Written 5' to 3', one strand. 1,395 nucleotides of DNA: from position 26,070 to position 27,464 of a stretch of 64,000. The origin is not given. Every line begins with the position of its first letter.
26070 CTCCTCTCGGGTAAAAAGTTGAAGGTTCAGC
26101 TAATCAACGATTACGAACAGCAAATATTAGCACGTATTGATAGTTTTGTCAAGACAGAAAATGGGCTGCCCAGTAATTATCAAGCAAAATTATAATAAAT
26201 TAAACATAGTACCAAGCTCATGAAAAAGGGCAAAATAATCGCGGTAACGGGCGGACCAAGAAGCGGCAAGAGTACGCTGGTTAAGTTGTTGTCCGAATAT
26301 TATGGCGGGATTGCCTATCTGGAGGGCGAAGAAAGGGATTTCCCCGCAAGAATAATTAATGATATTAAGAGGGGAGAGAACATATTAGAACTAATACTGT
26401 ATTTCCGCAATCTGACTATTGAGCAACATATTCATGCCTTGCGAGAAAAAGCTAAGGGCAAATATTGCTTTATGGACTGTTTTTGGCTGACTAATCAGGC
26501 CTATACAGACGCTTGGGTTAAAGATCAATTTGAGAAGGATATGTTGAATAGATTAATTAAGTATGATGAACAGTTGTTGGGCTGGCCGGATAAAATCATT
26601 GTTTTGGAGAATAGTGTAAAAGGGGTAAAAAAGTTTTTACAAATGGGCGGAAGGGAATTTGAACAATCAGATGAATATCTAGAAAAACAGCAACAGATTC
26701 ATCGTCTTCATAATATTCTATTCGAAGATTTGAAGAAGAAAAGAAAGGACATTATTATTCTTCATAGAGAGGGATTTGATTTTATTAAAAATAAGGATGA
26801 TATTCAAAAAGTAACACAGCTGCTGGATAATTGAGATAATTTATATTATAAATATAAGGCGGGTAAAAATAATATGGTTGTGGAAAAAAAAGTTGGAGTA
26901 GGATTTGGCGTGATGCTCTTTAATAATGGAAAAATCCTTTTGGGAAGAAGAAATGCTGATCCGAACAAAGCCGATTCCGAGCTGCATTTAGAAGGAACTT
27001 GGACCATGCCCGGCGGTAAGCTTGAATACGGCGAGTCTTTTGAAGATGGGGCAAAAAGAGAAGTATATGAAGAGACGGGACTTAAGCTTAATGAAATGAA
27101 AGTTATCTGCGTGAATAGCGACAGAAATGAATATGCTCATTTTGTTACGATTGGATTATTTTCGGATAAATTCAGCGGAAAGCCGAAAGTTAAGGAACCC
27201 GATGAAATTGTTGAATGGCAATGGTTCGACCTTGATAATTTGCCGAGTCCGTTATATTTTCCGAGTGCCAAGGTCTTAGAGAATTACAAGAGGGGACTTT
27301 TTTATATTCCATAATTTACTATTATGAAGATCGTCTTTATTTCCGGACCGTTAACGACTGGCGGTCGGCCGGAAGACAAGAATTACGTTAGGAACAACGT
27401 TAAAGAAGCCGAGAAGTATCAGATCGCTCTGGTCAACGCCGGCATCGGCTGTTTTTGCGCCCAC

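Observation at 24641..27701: Nucleotide-metabolism island: two NDT-fold proteins, two NUDIX hydrolases and a P-loop kinase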

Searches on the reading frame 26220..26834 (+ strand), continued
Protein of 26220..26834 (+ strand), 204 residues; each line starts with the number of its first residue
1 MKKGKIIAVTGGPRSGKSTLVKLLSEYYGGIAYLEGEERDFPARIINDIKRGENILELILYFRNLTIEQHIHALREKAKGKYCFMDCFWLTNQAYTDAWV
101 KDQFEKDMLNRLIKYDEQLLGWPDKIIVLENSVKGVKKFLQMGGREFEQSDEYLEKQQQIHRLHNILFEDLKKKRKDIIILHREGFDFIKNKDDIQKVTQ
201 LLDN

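Call 49: fold_search(model_id=the predicted structure, library=pdb)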
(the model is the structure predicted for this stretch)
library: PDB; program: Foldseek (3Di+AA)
matches with E <= 10: 1270; with E <= 0.001: 422
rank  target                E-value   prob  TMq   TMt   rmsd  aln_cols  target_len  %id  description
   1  8puu_B                8.1e-09  1.00  0.81  0.75   2.6       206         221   16  Giardia intestinalis deoxyadenosine kinase forms a functional tetramer (released 2024-10-30)
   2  8puu_A                1.4e-08  1.00  0.81  0.78   2.7       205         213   16  Giardia intestinalis deoxyadenosine kinase forms a functional tetramer (released 2024-10-30)
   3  4s35_B                6.0e-08  1.00  0.65  0.68   4.8       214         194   18  AMPPCP and TMP bound Crystal structure of thymidylate kinase (aq_969) from Aquifex Aeolicus VF5 (released 2016-01-27)
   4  3tmk_D                6.8e-08  1.00  0.71  0.69   4.0       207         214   20  CRYSTAL STRUCTURE OF YEAST THYMIDYLATE KINASE COMPLEXED WITH THE BISUBSTRATE INHIBITOR TP5A AT 2.0 A RESOLUTION: IMPLI (released 1999-02-16)
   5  2jat_B                8.1e-08  1.00  0.74  0.79   3.2       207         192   17  Structure of deoxyadenosine kinase from M.mycoides with products dcmp and a flexible dcdp bound (released 2007-01-03)
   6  8ooj_A                8.5e-08  1.00  0.74  0.66   4.2       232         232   17  Crystal structure of dCK C4S-S74E mutant in complex with EdC and UDP (released 2023-12-20)
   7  2jas_F                8.5e-08  1.00  0.70  0.73   3.8       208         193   16  Structure of deoxyadenosine kinase from M.mycoides with bound dATP (released 2007-01-03)
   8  1ot3_D                1.0e-07  1.00  0.70  0.75   3.3       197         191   16  Crystal structure of Drosophila deoxyribonucleotide kinase complexed with the substrate deoxythymidine (released 2003-05-27)
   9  3kfx_A                1.4e-07  1.00  0.78  0.70   4.2       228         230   17  Human dCK complex with 5-Me dC and ADP (released 2010-09-15)
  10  4q18_B                1.6e-07  1.00  0.67  0.60   5.5       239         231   18  Human dCK C4S-S74E mutant in complex with UDP and the inhibitor 4 [1-[5-(4-{[(2,6-diaminopyrimidin-4-yl)sulfanyl]methy (released 2014-11-05)
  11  4s2e_A                1.7e-07  1.00  0.68  0.72   4.3       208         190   19  Phosphate ion bound Crystal structure of thymidylate kinase (aq_969) from Aquifex Aeolicus VF5 (released 2016-01-20)
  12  2a30_A                1.8e-07  1.00  0.74  0.69   3.8       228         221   18  Crystal structure of human deoxycytidine kinase in complex with deoxycytidine (released 2006-01-17)
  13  4q19_A                1.9e-07  1.00  0.75  0.68   3.9       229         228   19  Human dCK C4S-S74E mutant in complex with UDP and the inhibitor 5 {5-(4-{[(4,6-DIAMINOPYRIMIDIN-2-YL)SULFANYL]METHYL}- (released 2014-11-05)
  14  7zi8                  1.9e-07  1.00  0.73  0.66   4.2       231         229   18  Crystal structure of dCK C4S-S74E mutant in complex with UDP and the OR0602 inhibitor (released 2023-06-07)
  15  2jat_A                2.0e-07  1.00  0.73  0.78   3.4       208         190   17  Structure of deoxyadenosine kinase from M.mycoides with products dcmp and a flexible dcdp bound (released 2007-01-03)
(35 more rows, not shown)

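Call 58: search_protein_families(library=pfam, alignment_id=A4, max_evalue=0.001)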
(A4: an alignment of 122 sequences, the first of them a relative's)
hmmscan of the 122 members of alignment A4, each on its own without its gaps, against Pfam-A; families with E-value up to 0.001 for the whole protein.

A. member 1, L010:2785-3483:+ (232 aa): 5 families
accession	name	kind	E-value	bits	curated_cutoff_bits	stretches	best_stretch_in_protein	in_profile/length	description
PF13521.12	AAA_28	-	1e-06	29.5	27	1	35-134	2-99/164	AAA domain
PF01712.25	dNK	-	2.5e-06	27.8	27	1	35-228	1-196/203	Deoxynucleoside kinase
PF02283.22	CobU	-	0.00018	21.5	27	1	35-186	1-150/168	Cobinamide kinase / cobinamide phosphate guanyltransferase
PF00005.33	ABC_tran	-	0.00021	22.3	25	1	29-83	8-60/137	ABC transporter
PF13173.12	AAA_14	-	0.00031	21.2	27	0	32-75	2-43/129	AAA domain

B. families by the number of members that match (of 122 scanned): 109 families (the first 25 are shown)
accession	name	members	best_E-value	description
PF00293.34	NUDIX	12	3.2e-17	NUDIX domain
PF00383.29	dCMP_cyt_deam_1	5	1.3e-12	Cytidine and deoxycytidylate deaminase zinc-binding region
PF14437.12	MafB19-deam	5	2.6e-10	MafB19-like deaminase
PF18924.5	DUF5674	3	1.2e-33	Protein of unknown function (DUF5674)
PF13673.13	Acetyltransf_10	3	4.7e-22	Acetyltransferase (GNAT) domain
PF05014.21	Nuc_deoxyrib_tr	3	1.2e-18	Nucleoside 2-deoxyribosyltransferase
PF00583.31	Acetyltransf_1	3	2.3e-17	Acetyltransferase (GNAT) family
PF13508.13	Acetyltransf_7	3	2.8e-16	Acetyltransferase (GNAT) domain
PF14359.12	DUF4406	3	4.5e-09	Domain of unknown function (DUF4406)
PF09152.16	DUF1937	3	4.9e-09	Domain of unknown function (DUF1937)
PF11373.13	DUF3175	2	8.3e-43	Protein of unknown function (DUF3175)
PF03091.20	CutA1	2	8.4e-33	CutA1 divalent ion tolerance protein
PF07866.17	DUF1653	2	1.4e-32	Protein of unknown function (DUF1653)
PF05635.17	23S_rRNA_IVP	2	4.9e-32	23S rRNA-intervening sequence protein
PF13302.13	Acetyltransf_3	2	2.4e-16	Acetyltransferase (GNAT) domain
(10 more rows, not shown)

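Call 71: find_related_loci(query=A3, collection=viral_contigs, flank=5000)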
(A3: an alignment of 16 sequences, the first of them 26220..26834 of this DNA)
Query A3 (204 aa) in viral_contigs; peptide patterns used: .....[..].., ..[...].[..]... (x = any residue, [..] = any of these).
45 stretches matched a pattern; 1 encode a relative of the query (tblastn E <= 1e-3); 1 distinct loci.
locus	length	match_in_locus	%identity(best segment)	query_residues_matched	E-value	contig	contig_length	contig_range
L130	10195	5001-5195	34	6-69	9e-6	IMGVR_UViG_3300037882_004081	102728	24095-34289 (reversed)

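Call 76: find_encoding_contigs(protein=P0123, flank=5000, max_places=1)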
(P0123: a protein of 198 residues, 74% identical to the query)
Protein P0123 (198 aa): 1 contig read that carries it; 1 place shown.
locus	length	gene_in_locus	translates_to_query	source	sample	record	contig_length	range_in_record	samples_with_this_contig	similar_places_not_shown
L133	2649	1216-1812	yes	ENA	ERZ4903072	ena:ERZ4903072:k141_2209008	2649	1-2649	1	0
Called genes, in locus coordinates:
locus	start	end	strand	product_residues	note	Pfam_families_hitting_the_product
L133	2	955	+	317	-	?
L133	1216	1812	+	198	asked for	PF01712:dNK (weak), PF13521:AAA_28 (weak)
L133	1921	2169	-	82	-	-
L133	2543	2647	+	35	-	?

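Call 86: search_protein_families(library=ncbifam, proteins=[L005:5183-6004:+, L010:3739-4401:+], max_evalue=0.001)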
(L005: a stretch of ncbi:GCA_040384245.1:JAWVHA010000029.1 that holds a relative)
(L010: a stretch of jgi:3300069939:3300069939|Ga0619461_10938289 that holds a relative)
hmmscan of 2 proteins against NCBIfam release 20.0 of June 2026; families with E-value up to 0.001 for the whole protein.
L005:5183-6004:+ (273 aa): 0 families

L010:3739-4401:+ (220 aa): 6 families
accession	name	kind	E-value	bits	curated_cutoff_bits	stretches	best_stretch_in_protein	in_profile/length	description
NF007515.0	PRK10119.1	equivalog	1.1e-21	77.4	286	1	16-218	15-214/231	phosphohydrolase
TIGR00277.1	HDIG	domain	1.6e-08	34.3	27.6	1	30-100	8-82/84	HDIG domain-containing metalloprotein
NF009345.0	PRK12705.1-2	equivalog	4e-06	25.6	904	1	11-124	309-410/509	hypothetical protein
NF009343.0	PRK12703.1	equivalog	1.2e-05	24.3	434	1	29-129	190-292/339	tRNA (cytidine(56)-2'-O)-methyltransferase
NF009347.0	PRK12705.1-4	equivalog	0.00032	19.5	579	1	25-121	283-367/473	hypothetical protein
TIGR03319.1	RNase_Y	equivalog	0.00067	18.3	454.35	1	29-127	332-418/514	ribonuclease Y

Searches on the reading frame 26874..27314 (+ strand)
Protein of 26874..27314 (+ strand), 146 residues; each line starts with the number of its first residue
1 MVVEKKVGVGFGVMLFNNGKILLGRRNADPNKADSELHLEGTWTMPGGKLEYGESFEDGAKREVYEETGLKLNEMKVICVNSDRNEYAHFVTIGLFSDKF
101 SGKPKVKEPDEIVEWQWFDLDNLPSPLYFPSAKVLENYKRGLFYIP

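Call 3: search_protein_families(library=pfam, proteins=[window:26874-27314:+], max_evalue=0.1)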
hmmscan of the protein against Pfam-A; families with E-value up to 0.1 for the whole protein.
window:26874-27314:+ (146 aa): 3 families
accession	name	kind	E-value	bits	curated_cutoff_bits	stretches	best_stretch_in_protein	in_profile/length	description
PF00293.34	NUDIX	-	8.6e-24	84.5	21.1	1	9-137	4-133/134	NUDIX domain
PF14815.12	NUDIX_4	-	4.7e-05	23.6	35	1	15-132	5-106/113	NUDIX domain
PF22327.2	Nudt16-like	-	0.014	15.8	27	1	37-82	29-75/161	U8 snoRNA-decapping enzyme-like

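Call 4: search_protein_families(library=ncbifam, proteins=[window:26874-27314:+], max_evalue=0.1)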
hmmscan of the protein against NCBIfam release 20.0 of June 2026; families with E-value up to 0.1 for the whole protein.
window:26874-27314:+ (146 aa): 27 families (the best 25 are shown)
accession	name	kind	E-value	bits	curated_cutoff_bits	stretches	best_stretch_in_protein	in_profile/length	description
NF006530.0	PRK08999.1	equivalog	2.3e-13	49.9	245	1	4-117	3-108/315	Nudix family hydrolase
NF001938.0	PRK00714.1-5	equivalog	5e-12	45.5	116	1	11-73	16-77/172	RNA pyrophosphohydrolase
NF001299.0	PRK00241.1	equivalog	1.6e-10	40.9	158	1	33-125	151-240/263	NAD(+) diphosphatase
NF041652.1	Nud_hyd_Dein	equivalog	3.9e-10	40.2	200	1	12-90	17-92/152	Nudix hydrolase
TIGR00586.1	mutt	equivalog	4.8e-10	39.5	97.9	1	4-77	2-68/129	8-oxo-dGTP diphosphatase MutT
NF008044.0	PRK10776.1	equivalog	1.2e-09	38.2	148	1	5-124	2-111/130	8-oxo-dGTP diphosphatase MutT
TIGR02705.1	nudix_YtkD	equivalog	2.1e-07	30.6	154.4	1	43-78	47-82/156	RNA deprotection pyrophosphohydrolase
NF007834.0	PRK10546.1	equivalog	3.9e-07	30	156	1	15-112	11-101/135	pyrimidine (deoxy)nucleoside triphosphate diphosphatase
NF003787.0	PRK05379.1-4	equivalog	1.1e-06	27.9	449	1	13-89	213-281/346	bifunctional nicotinamide-nucleotide adenylyltransferase/Nudix hydroxylase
NF003788.0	PRK05379.1-5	equivalog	1e-05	25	354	1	15-74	220-271/351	bifunctional nicotinamide-nucleotide adenylyltransferase/Nudix hydroxylase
NF001934.0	PRK00714.1-1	equivalog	2.6e-05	23.7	241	1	41-82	31-72/176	RNA pyrophosphohydrolase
NF012016.0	PRK15472.1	equivalog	4.3e-05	23.2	95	1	33-76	23-68/141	nucleoside triphosphatase NudI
NF001935.0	PRK00714.1-2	equivalog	5.1e-05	22.8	259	1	40-85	30-75/183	RNA pyrophosphohydrolase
NF008736.0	PRK11762.1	equivalog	0.00013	21.6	169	1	44-119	77-155/186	ADP compounds hydrolase NudE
NF001937.0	PRK00714.1-4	equivalog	0.00016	21.3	139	1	17-83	18-73/161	RNA pyrophosphohydrolase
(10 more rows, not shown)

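Call 5: search_protein_families(library=phrogs, proteins=[window:26874-27314:+], max_evalue=0.01)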
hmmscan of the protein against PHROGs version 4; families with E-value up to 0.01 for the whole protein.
window:26874-27314:+ (146 aa): 7 families
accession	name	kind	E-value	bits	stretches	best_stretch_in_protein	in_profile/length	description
phrog_1198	-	other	1.1e-21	78.8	1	12-133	41-160/253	MutT/NUDIX hydrolase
phrog_6216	-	unknown function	8.7e-11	42.2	1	40-136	23-111/545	-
phrog_15528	-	head and packaging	9e-10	38.5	1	13-123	526-623/794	portal protein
phrog_19657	-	other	1.7e-09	38.9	1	13-79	28-97/176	nudix hydrolase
phrog_1185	-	other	2.2e-07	31.6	1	40-76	178-214/301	nudix hydrolase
phrog_25541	-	unknown function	7.4e-06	26.6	1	40-89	95-143/210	-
phrog_10313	-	other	0.0018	19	1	40-70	37-67/159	nudix hydrolase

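Call 6: search_protein_families(library=padloc, proteins=[window:26874-27314:+], max_evalue=0.01)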
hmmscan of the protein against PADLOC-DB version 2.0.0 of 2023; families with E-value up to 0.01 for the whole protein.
window:26874-27314:+ (146 aa): 1 family
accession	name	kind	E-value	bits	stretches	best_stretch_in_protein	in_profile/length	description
PDLC04899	PDC-S07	-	2.7e-12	44.5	1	5-125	5-114/135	-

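Call 51: search_solved_structures(query=window:26874-27314:+, max_evalue=0.001)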
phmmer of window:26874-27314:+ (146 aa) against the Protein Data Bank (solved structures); distinct sequences matched with E-value up to 0.001: 69 (the best 60 are shown).
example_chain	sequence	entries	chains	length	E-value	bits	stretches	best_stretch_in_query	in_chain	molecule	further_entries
6fl4_A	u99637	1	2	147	3.5e-22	82.1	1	11-134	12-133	Nudix hydrolase 1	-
5gp0_E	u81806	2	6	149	3.6e-22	82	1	11-134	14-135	Nudix hydrolase 1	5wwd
6dby_A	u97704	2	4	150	3.7e-22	82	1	11-134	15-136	Nudix hydrolase 1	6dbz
5wy6_E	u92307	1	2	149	2.4e-21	79.3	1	11-134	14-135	Nudix hydrolase 1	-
4kyx_A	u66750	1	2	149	3.9e-20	75.4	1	9-137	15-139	ADP-ribose pyrophosphatase MutT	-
4dyw_A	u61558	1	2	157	2.8e-16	62.9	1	8-140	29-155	MutT/NUDIX family protein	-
6ypb_A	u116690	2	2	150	1.8e-14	57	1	9-136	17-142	Geranyl diphosphate phosphohydrolase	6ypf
7b67_A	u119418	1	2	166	2.9e-11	46.6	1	7-125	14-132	Nucleotide triphosphate diphosphatase NUDT15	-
7b64_A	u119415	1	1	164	4e-11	46.2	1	21-125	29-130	Nucleotide triphosphate diphosphatase NUDT15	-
5bon_A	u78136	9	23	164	4.4e-11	46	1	21-125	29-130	Probable 8-oxo-dGTP diphosphatase NUDT15 | Nucleotide triphosphate diphosphatase NUDT15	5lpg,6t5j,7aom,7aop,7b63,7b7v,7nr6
7b66_A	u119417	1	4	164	4.7e-11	45.9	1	21-125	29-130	Nucleotide triphosphate diphosphatase NUDT15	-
7b65_A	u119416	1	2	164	4.7e-11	45.9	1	21-125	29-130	Nucleotide triphosphate diphosphatase NUDT15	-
5mze_A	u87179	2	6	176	4.7e-09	39.4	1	41-130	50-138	7,8-dihydro-8-oxoguanine triphosphatase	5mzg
6ehh_A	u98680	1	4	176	4.9e-09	39.4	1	41-130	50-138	7,8-dihydro-8-oxoguanine triphosphatase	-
5mzf_A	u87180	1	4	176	2.5e-08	37.1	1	41-130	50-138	MTH1 protein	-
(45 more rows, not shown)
